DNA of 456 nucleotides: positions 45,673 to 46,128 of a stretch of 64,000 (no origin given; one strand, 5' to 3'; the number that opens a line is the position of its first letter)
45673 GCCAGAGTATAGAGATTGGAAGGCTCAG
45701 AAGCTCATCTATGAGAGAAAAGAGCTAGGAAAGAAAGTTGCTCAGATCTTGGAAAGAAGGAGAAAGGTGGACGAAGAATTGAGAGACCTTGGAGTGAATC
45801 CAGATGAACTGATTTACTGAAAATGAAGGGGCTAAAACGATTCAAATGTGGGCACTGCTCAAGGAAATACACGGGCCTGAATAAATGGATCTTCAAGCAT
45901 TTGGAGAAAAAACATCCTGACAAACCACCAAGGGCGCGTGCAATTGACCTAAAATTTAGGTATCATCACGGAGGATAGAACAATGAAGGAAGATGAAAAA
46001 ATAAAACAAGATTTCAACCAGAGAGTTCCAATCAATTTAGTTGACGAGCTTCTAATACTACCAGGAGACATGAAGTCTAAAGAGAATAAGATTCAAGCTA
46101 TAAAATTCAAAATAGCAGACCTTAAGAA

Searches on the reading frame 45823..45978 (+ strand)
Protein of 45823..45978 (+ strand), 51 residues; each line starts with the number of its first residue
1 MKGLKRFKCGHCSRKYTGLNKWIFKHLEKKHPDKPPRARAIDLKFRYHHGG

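Call 68: search_protein_families(library=pfam, proteins=[window:45823-45978:+], max_evalue=0.01)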
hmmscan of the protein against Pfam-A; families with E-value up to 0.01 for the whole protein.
window:45823-45978:+ (51 aa): 1 family
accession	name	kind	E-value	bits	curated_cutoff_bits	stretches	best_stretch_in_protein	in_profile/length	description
PF23225.1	zf-C2H2_7th_ZNF462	-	0.0091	16.2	27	0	6-32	4-29/42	Zinc finger protein 462, seventh C2H2 zinc finger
